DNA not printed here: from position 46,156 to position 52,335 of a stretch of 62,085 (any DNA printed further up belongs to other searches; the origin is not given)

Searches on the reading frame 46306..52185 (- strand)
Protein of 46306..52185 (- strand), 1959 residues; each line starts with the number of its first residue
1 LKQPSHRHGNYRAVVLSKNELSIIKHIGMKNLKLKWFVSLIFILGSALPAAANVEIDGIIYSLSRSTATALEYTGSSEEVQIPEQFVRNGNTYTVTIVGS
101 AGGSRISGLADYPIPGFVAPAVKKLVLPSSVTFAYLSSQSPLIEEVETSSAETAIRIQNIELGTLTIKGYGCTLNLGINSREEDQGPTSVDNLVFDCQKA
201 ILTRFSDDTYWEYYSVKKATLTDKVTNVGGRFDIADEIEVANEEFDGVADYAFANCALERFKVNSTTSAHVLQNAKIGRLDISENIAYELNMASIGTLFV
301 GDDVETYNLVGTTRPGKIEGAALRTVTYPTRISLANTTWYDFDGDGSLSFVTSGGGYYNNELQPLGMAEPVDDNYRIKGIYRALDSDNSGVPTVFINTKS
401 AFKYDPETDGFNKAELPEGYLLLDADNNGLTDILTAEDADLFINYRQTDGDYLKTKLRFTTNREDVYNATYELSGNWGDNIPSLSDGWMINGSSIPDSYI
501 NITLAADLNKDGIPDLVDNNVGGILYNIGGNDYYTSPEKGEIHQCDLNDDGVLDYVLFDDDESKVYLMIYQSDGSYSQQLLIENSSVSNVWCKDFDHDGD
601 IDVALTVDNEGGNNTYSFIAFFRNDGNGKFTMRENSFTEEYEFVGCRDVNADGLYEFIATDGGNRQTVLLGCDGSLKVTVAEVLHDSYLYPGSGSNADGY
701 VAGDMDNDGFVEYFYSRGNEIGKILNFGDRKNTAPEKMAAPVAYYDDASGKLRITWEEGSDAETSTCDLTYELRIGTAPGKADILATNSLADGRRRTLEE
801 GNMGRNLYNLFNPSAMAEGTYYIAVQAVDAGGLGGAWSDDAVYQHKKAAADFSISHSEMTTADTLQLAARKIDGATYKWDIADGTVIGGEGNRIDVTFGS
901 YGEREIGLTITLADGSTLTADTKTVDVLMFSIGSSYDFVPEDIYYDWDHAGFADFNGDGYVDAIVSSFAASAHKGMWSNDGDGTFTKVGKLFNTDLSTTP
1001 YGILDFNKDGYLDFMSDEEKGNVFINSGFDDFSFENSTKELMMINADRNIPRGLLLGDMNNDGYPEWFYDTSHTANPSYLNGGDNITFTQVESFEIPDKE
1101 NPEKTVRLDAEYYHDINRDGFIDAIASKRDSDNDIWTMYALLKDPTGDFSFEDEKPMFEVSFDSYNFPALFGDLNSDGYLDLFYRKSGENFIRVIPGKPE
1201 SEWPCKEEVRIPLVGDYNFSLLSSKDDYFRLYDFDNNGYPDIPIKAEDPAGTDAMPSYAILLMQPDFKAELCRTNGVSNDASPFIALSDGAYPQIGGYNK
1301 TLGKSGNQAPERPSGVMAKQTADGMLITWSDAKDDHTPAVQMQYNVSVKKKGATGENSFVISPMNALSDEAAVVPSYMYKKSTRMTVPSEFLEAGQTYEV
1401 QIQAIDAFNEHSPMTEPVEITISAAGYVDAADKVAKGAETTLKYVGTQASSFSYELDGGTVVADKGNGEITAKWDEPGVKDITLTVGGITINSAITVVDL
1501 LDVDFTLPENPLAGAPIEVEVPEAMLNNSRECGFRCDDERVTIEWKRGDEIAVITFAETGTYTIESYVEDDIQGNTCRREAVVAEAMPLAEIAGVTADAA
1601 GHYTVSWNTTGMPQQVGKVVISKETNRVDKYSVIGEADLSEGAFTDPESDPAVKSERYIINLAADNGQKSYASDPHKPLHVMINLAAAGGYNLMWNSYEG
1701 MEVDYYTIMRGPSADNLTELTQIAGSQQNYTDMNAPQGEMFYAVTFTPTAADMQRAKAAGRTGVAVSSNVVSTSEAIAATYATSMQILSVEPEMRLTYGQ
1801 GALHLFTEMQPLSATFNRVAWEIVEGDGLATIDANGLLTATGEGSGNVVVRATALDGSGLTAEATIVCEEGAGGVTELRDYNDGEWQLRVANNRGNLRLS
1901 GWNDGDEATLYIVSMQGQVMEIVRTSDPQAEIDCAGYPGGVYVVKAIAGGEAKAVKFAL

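Call 16: search_protein_families(library=pfam, proteins=[window:46306-52185:-], max_evalue=0.01)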
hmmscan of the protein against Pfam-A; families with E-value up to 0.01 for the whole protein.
window:46306-52185:- (1959 aa): 7 families
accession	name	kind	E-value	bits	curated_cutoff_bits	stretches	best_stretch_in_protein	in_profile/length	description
PF13517.12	FG-GAP_3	-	2.1e-25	89.5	26.9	4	954-1015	1-60/61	FG-GAP-like repeat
PF00801.26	PKD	-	3.8e-06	27.2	23.5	0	865-918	17-73/80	PKD domain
PF18911.6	PKD_4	-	2.5e-05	24.7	27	1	854-927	14-85/85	PKD domain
PF00041.27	fn3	-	7.3e-05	23.3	25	1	1313-1419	3-82/84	Fibronectin type III domain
PF01839.29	FG-GAP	-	0.0011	19.3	22.1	0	1171-1187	7-23/37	FG-GAP repeat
PF02368.24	Big_2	-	0.0042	17.4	22.8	0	1805-1856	22-70/79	Bacterial Ig-like domain (group 2)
PF16656.11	Pur_ac_phosph_N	-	0.0074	17.3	30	0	1318-1406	9-82/93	Purple acid Phosphatase, N-terminal domain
